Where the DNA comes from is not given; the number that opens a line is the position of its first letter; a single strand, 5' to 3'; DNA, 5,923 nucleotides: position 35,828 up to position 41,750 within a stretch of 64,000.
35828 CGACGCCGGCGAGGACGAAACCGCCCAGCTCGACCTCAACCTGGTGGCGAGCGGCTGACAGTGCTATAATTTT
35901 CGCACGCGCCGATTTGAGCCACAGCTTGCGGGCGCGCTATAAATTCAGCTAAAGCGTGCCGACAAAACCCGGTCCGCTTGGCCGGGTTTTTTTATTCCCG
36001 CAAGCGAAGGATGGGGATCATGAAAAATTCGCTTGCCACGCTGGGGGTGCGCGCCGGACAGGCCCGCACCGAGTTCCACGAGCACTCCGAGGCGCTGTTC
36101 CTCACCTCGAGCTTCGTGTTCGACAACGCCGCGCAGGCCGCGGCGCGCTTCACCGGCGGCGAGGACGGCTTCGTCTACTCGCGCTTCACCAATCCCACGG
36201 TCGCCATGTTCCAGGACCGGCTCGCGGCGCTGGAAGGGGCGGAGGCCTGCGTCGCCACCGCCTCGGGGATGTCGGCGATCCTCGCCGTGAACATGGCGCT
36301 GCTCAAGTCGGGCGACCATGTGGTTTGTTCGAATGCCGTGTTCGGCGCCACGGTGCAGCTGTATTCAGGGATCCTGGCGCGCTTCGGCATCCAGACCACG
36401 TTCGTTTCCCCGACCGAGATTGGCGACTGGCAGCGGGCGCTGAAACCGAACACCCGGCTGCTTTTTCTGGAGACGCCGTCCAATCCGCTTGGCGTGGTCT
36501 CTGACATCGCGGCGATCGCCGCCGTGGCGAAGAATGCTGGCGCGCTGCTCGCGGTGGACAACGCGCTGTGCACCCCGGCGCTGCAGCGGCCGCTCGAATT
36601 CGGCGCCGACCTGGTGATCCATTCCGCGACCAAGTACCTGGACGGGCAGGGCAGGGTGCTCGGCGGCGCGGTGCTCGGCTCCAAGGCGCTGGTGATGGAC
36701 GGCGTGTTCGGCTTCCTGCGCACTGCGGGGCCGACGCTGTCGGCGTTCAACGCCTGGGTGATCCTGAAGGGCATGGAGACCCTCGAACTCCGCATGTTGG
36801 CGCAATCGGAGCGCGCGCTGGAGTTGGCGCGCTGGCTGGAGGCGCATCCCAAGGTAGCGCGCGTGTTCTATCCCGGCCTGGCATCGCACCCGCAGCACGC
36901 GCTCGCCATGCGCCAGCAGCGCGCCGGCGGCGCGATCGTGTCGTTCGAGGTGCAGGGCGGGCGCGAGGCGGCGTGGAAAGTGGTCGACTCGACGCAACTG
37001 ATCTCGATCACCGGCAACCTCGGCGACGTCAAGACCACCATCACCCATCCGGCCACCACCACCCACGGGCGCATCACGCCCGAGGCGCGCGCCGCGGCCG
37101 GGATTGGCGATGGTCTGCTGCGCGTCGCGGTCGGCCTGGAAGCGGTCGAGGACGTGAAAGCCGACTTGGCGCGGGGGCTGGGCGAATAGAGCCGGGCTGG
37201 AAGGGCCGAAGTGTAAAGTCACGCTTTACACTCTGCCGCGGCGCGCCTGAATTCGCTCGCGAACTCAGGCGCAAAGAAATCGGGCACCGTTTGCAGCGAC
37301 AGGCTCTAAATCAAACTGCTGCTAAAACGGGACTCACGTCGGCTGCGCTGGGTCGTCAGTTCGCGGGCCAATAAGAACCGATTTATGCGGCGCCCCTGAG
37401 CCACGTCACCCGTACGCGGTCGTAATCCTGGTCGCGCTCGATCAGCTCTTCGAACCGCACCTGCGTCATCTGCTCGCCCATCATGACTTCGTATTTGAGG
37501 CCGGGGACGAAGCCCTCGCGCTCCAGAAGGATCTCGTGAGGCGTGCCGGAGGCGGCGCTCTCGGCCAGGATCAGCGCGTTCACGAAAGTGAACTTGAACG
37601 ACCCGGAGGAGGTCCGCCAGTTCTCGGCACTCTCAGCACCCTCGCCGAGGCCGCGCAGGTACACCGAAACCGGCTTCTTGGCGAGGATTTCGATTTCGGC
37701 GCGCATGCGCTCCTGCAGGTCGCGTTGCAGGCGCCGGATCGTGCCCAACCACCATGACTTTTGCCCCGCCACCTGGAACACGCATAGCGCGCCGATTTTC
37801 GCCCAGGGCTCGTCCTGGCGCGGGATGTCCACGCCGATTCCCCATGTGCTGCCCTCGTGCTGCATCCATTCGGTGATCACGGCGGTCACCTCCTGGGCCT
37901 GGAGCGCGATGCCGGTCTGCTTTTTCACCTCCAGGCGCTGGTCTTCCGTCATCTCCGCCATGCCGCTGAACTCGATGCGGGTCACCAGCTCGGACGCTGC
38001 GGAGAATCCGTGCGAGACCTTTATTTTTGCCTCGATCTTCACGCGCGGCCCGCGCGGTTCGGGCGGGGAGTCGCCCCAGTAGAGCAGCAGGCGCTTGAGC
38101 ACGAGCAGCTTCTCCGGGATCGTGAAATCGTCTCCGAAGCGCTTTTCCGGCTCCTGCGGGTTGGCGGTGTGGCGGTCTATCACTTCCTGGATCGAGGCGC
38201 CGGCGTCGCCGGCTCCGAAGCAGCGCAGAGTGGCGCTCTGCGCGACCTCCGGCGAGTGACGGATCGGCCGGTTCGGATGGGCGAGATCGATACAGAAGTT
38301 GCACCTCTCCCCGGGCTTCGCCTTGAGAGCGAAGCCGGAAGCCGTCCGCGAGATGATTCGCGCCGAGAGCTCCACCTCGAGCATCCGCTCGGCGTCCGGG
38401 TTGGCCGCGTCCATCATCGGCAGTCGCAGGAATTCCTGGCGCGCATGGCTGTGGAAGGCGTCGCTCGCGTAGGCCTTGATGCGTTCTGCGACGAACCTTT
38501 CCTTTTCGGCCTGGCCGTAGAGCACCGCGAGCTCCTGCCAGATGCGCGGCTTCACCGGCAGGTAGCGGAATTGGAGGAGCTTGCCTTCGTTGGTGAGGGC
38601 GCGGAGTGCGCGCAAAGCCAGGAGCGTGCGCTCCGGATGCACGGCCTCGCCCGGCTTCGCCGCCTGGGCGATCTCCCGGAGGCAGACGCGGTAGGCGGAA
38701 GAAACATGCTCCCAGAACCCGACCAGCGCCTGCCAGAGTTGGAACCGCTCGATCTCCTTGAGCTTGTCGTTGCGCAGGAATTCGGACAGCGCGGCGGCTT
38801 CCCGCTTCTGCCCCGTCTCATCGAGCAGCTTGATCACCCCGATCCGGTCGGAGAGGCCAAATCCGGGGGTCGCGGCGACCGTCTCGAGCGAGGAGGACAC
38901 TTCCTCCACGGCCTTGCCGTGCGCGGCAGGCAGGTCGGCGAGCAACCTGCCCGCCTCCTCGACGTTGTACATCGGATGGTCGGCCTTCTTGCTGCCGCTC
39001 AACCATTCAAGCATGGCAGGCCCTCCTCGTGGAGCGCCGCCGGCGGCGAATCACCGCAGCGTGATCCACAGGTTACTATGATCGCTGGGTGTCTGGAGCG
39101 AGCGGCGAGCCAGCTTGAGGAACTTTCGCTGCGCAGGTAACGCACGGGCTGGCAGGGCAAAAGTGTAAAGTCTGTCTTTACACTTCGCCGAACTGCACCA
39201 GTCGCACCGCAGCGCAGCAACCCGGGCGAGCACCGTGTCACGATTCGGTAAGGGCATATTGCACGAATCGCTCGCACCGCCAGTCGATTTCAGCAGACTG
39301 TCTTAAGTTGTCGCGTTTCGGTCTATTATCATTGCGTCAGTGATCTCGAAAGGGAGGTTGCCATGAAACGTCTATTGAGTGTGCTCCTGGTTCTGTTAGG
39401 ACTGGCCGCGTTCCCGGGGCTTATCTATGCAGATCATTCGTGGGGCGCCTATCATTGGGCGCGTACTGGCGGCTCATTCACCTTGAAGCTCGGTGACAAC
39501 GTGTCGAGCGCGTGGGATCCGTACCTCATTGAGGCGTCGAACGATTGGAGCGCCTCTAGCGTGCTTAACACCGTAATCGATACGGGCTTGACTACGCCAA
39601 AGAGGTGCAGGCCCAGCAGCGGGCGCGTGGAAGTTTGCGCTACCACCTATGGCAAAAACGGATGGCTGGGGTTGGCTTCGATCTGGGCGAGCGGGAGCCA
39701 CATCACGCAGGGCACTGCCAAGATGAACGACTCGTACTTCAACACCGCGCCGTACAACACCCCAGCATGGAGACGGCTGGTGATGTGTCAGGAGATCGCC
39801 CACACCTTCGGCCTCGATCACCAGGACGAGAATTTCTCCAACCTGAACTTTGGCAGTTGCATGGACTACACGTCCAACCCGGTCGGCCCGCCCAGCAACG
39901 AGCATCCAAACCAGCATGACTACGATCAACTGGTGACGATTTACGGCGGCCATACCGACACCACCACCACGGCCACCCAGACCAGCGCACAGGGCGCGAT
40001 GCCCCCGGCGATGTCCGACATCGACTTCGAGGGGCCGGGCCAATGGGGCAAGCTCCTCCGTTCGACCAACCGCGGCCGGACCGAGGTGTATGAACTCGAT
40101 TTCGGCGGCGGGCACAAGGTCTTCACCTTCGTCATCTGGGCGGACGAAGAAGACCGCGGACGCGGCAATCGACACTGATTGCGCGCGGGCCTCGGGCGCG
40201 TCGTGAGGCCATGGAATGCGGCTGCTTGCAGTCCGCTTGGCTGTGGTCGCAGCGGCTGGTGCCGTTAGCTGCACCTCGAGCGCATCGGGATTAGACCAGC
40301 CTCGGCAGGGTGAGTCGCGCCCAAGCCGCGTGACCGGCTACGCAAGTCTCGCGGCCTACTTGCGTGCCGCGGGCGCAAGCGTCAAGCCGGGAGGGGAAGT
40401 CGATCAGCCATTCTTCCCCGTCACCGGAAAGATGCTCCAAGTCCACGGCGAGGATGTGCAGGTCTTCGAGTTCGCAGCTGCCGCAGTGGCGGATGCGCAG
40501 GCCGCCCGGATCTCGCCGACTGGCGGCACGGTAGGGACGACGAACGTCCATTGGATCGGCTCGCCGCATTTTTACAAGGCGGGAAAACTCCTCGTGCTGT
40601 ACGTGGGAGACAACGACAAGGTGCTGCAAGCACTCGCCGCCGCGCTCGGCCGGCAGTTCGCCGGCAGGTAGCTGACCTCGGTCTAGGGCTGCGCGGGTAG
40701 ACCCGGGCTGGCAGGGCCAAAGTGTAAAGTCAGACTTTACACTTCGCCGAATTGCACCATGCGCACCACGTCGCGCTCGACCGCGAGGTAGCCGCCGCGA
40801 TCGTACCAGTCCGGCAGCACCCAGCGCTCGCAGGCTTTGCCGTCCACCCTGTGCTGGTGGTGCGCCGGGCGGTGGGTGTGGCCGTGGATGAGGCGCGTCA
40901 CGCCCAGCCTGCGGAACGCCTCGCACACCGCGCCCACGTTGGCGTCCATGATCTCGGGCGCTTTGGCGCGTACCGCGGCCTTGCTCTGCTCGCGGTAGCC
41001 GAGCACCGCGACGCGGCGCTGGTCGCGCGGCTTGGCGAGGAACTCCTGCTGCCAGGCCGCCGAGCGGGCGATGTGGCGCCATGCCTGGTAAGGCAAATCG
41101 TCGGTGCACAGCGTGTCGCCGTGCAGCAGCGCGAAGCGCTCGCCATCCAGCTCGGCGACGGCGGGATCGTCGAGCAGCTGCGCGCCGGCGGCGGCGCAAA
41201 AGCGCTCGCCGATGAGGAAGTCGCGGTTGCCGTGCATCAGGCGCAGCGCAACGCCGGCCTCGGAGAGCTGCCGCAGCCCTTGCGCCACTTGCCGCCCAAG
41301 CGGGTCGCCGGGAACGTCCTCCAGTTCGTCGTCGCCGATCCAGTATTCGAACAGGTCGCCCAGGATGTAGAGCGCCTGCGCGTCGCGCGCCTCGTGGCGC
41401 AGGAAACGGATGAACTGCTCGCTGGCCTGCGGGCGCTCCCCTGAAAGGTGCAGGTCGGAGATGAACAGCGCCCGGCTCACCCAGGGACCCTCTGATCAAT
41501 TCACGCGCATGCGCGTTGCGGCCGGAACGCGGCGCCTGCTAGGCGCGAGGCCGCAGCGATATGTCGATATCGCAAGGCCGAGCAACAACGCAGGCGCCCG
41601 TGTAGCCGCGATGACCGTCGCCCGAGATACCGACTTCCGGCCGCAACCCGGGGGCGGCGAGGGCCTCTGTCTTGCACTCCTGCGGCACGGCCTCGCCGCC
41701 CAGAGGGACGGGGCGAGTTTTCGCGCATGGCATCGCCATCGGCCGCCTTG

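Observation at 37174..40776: Accessory island between metZ and lpxH, bounded and subdivided by three direct copies of the ancestral convergent intergenic region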

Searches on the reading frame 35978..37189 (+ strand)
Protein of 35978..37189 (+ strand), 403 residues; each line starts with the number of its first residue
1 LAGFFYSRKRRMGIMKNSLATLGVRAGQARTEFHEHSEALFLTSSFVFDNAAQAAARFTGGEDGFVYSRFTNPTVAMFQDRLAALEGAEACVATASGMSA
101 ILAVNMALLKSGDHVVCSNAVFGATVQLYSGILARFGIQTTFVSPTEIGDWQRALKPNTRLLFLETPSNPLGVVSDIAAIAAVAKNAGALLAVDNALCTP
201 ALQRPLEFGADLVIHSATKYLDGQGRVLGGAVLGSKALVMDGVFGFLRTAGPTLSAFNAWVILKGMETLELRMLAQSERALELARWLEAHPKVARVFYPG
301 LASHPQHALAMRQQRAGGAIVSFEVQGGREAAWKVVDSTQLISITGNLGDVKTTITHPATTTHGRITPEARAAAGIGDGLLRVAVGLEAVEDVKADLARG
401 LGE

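Call 8: search_protein_families(library=pfam, proteins=[window:35978-37189:+], max_evalue=0.01)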
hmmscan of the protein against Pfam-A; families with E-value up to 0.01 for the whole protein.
window:35978-37189:+ (403 aa): 5 families
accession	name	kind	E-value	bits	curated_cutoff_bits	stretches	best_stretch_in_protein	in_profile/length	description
PF01053.26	Cys_Met_Meta_PP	-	7.8e-135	449.7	27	1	21-401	2-380/381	Cys/Met metabolism PLP-dependent enzyme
PF00266.25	Aminotran_5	-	1.8e-09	37.5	21.5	1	94-221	67-203/371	Aminotransferase class-V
PF00155.27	Aminotran_1_2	-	1.8e-07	31.1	19.7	1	40-196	12-187/361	Aminotransferase class I and II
PF01041.23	DegT_DnrJ_EryC1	-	9.4e-06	25.5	19.8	1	73-196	24-147/360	DegT/DnrJ/EryC1/StrS aminotransferase family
PF01212.27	Beta_elim_lyase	-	0.0065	16.3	27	0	71-196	30-170/288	Beta-eliminating lyase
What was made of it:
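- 35978..37189 (+): metZ (O-succinylhomoserine sulfhydrylase), the left core flank. Its start codon is uncertain; relatives are called at 389 aa. Pfam Cys_Met_Meta_PP (call 8).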

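Call 9: search_protein_families(library=ncbifam, proteins=[window:35978-37189:+], max_evalue=0.01)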
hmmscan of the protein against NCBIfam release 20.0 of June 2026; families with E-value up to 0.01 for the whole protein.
window:35978-37189:+ (403 aa): 74 families (the best 25 are shown)
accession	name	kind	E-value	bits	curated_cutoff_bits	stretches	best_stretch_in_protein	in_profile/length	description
NF006003.0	PRK08133.1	equivalog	9.5e-211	699.5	522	1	17-402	10-395/396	O-succinylhomoserine sulfhydrylase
TIGR01325.1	O_suc_HS_sulf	equivalog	1.5e-174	580.1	510.05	1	20-401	1-380/380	O-succinylhomoserine sulfhydrylase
NF005870.0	PRK07810.1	equivalog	2.8e-144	480.6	618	1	17-401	17-405/406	O-succinylhomoserine sulfhydrylase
NF005696.0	PRK07504.1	equivalog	1.9e-139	464.8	675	1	20-401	12-393/397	O-succinylhomoserine sulfhydrylase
TIGR01328.1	met_gam_lyase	equivalog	6.6e-124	413.7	549.7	1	19-401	4-388/391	methionine gamma-lyase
NF004876.0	PRK06234.1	subfamily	3.1e-117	392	666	1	13-401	3-395/400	methionine gamma-lyase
TIGR01326.1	OAH_OAS_sulfhy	subfamily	2e-114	382.6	495.1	2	20-237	3-221/418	O-acetylhomoserine aminocarboxypropyltransferase/cysteine synthase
NF005695.0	PRK07503.1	equivalog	1.6e-112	376.2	666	1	39-401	31-394/403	methionine gamma-lyase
NF006004.0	PRK08134.1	equivalog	1.9e-104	349.8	636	2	16-234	6-225/433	O-acetylhomoserine aminocarboxypropyltransferase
NF005872.0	PRK07812.1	equivalog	1.8e-103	346.3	703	2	18-235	16-235/439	bifunctional o-acetylhomoserine/o-acetylserine sulfhydrylase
NF005263.0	PRK06767.1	equivalog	2.6e-102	342.7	617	1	32-401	19-383/392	methionine gamma-lyase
NF006096.0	PRK08248.1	equivalog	3.3e-101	339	726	2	18-235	8-226/431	homocysteine synthase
NF006097.0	PRK08249.1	equivalog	3.1e-100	335.4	600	1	15-400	7-392/402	cystathionine gamma-synthase family protein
NF004650.0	PRK05994.1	equivalog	1.5e-98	330.4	667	2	16-233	5-223/427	O-acetylhomoserine aminocarboxypropyltransferase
NF005871.0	PRK07811.1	equivalog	9.8e-96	320.7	513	1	14-402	8-387/389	cystathionine gamma-synthase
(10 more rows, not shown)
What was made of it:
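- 35978..37189 (+): NCBIfam NF006003 equivalog, 699 bits (call 9).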

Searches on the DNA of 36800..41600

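Call 31: search_rna_families(source=window, start=36800, end=41600, threshold=evalue, max_evalue=1)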
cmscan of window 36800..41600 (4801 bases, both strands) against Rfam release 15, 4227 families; matches with E-value up to 1: 1.
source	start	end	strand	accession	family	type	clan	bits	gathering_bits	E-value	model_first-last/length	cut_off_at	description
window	37546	37594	-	RF02499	Atu_C4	Gene; sRNA;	-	21.9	80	0.63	1-70/70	no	Rhizobiales sRNA Atu_C4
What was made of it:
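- Tried and rejected: Rfam (E up to 1) found nothing at the repeats (call 31).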
